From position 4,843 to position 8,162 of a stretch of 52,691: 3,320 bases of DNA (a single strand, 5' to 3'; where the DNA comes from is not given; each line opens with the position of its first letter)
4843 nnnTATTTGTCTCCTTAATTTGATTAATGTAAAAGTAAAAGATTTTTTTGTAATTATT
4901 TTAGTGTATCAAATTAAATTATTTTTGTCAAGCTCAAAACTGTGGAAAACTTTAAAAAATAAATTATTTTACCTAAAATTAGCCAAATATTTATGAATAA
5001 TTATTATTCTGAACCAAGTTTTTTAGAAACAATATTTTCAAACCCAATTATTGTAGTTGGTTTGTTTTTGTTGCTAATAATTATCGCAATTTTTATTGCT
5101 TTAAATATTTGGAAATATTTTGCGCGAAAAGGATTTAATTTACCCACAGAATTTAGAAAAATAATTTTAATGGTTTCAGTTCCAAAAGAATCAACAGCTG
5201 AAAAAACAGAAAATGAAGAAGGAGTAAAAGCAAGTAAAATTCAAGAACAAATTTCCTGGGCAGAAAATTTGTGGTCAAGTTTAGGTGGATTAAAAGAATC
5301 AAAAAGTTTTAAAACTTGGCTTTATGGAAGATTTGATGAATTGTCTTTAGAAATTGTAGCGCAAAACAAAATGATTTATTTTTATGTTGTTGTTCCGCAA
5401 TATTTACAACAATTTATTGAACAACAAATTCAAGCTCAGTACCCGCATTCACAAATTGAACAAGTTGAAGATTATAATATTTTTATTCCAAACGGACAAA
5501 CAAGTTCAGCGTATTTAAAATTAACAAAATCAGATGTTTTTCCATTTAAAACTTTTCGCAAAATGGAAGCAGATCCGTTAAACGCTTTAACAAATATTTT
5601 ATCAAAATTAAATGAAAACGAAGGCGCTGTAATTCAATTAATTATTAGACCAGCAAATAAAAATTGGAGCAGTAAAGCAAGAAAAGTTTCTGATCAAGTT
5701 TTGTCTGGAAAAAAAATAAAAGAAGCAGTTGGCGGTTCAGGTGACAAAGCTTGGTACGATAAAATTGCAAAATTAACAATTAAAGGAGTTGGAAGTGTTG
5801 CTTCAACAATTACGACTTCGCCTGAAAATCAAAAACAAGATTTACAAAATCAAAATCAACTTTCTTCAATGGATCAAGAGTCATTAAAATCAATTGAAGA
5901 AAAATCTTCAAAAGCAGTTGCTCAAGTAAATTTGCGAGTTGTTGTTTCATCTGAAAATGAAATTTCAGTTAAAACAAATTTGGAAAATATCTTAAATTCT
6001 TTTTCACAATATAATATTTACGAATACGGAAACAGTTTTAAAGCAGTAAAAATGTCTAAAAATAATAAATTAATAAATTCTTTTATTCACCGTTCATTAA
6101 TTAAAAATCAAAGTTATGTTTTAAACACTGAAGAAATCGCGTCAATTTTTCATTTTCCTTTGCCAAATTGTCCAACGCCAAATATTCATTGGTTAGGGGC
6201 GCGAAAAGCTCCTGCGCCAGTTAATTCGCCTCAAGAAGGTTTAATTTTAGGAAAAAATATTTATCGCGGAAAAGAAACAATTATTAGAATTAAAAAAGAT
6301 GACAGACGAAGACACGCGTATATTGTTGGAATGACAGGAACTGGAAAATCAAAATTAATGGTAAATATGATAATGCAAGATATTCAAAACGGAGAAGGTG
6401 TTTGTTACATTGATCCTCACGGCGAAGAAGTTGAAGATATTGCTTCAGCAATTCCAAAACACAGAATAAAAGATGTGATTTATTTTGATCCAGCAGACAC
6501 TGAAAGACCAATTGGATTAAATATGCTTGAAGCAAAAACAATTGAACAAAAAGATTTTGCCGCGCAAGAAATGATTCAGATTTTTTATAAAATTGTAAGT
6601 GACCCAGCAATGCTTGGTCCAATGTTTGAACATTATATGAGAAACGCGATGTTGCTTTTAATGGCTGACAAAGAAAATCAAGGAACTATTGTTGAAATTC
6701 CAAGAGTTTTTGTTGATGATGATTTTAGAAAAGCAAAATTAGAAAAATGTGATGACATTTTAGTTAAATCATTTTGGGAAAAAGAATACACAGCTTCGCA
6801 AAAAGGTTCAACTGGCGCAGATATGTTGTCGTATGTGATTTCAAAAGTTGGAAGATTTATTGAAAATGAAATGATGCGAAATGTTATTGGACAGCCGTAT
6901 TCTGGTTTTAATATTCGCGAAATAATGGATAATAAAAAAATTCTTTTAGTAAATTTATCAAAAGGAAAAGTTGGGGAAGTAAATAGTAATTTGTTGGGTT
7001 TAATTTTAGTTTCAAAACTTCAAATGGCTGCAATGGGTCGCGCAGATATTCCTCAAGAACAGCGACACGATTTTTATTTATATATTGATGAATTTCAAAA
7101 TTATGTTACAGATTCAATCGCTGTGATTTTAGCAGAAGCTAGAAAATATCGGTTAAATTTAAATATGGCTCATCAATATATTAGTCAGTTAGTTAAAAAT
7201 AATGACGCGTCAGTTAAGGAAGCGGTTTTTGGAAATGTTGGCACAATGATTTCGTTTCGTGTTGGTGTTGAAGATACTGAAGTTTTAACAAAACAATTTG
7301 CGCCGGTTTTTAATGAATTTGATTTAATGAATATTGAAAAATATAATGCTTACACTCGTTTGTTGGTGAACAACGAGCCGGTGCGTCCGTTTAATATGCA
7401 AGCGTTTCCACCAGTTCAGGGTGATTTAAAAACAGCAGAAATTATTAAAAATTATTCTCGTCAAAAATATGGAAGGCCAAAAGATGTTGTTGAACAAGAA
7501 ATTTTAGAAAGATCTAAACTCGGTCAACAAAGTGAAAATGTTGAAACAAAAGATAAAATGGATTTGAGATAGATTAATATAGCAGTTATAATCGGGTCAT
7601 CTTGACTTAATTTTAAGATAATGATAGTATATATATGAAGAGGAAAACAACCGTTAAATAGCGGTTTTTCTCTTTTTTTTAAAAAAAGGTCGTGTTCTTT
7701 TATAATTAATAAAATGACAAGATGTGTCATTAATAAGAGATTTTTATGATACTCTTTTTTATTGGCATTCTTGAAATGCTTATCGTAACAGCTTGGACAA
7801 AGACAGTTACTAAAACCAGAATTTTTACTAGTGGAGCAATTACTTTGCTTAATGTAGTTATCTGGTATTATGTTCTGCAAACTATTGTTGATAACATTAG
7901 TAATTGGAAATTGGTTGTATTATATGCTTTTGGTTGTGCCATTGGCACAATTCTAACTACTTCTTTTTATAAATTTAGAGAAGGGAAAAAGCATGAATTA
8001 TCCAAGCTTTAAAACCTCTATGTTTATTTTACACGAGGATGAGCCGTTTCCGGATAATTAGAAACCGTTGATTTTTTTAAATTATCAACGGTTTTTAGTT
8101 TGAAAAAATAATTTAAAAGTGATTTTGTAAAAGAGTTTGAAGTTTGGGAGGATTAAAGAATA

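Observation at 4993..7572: Two paralogous membrane-anchored TraD/VirD4-like ATPase modules, one fused and one split, with no other secretion apparatus in view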

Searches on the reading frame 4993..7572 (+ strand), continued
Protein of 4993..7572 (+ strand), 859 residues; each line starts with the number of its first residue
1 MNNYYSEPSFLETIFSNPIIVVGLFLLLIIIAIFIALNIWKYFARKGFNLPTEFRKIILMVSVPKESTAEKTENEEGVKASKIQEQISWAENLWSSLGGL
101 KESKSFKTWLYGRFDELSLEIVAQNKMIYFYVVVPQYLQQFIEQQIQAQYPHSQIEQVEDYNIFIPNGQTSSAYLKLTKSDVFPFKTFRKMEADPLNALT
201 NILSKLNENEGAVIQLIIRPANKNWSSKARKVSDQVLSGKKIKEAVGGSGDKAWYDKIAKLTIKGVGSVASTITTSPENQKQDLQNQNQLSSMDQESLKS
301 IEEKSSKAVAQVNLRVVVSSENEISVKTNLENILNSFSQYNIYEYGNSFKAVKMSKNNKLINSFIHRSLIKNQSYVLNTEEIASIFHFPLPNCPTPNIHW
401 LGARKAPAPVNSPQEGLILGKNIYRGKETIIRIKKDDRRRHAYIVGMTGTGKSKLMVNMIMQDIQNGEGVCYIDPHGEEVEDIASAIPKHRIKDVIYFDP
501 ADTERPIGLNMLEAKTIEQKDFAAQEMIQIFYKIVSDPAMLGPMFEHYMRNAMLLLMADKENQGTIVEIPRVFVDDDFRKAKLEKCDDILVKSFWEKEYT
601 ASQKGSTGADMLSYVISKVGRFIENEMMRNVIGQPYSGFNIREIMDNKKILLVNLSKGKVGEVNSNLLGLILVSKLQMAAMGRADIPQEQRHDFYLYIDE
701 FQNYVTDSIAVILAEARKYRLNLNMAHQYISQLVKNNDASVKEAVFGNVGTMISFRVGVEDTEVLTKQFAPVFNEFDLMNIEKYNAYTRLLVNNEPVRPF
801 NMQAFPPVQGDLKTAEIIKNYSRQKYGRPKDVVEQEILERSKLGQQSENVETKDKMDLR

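Call 108: search_protein_families(library=pfam, proteins=[L108:3247-5967:+, L108:5960-6784:+, L108:1274-2293:+, L108:2286-2711:+, L109:4222-6792:+, L109:2045-2893:+, L109:3939-4238:+, L107:2899-3858:+, L105:4092-4445:+], max_evalue=0.01)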
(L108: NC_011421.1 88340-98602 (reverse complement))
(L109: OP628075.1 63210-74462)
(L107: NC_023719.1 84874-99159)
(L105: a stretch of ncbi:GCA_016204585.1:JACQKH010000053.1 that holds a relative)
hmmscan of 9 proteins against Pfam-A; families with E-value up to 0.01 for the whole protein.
L108:3247-5967:+ (906 aa): 4 families
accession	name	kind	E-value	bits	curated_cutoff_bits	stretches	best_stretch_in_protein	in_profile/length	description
PF20720.3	nSTAND3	-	8.6e-06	26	27.2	1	418-451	21-54/155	Novel STAND NTPase 3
PF13401.12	AAA_22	-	0.00035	21.3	27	1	418-473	9-64/130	AAA domain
PF01695.23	IstB_IS21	-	0.00057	19.9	24.1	1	402-452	85-130/238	IstB-like ATP binding protein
PF06745.19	ATPase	-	0.00066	19.5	26.6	1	419-446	24-52/231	KaiC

L108:5960-6784:+ (274 aa): 1 family
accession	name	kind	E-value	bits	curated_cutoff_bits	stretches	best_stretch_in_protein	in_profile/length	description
PF13814.12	Replic_Relax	-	2.9e-12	47.5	25.3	1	42-215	7-183/191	Replication-relaxation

L108:1274-2293:+ (339 aa): 3 families
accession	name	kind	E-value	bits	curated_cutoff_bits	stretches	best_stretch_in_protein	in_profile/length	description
PF17989.7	ALP_N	-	2.2e-27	96.5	26.3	1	6-165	1-148/148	Actin like proteins N terminal domain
PF21522.3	MreB-like_C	-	9.7e-15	55.7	27.8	1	190-302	1-114/123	Archaeal actin homologue MreB-like, C-terminal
PF22128.2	Alp7A_like_C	-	7.3e-05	23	22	1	254-312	75-136/156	Alp7A C-terminal domain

L108:2286-2711:+ (141 aa): 0 families

L109:4222-6792:+ (856 aa): 0 families

L109:2045-2893:+ (282 aa): 0 families

L109:3939-4238:+ (99 aa): 0 families

L107:2899-3858:+ (319 aa): 1 family
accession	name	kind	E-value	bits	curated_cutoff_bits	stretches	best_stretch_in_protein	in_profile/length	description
PF19597.4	TrbL_4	-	1.8e-11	44.4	27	1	37-300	16-267/276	Conjugal transfer protein TrbL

L105:4092-4445:+ (117 aa): 1 family
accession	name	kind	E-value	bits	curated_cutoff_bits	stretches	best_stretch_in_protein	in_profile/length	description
PF18895.5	T4SS_pilin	-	1.5e-07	31.8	26.6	1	47-107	11-70/71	Type IV secretion system pilin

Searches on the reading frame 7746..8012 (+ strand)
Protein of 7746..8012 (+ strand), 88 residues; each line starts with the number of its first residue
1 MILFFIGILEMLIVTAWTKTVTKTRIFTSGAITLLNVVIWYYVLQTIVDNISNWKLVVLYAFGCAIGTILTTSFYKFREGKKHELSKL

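Call 8: search_protein_families(library=pfam, proteins=[window:7746-8012:+], max_evalue=0.001)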
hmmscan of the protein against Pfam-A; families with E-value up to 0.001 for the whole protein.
window:7746-8012:+ (88 aa): 1 family
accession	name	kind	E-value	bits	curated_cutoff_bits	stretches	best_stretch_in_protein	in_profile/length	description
PF18955.5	DUF5698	-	4e-06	27.6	27.5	1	27-69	13-55/58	Domain of unknown function (DUF5698)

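Call 87: search_protein_families(library=ncbifam, proteins=[window:7746-8012:+], max_evalue=0.01)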
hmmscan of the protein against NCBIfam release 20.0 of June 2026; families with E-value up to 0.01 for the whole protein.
window:7746-8012:+ (88 aa): 3 families
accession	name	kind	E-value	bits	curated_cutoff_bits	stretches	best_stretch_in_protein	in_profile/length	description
NF003191.0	PRK04164.1-2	equivalog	5.6e-06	26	179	1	2-71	19-88/200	hypothetical protein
NF003193.0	PRK04164.1-4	equivalog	0.00064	19.4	351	1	2-71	6-75/182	hypothetical protein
NF003194.0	PRK04164.1-5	equivalog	0.00086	18.8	160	1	2-72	9-79/178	hypothetical protein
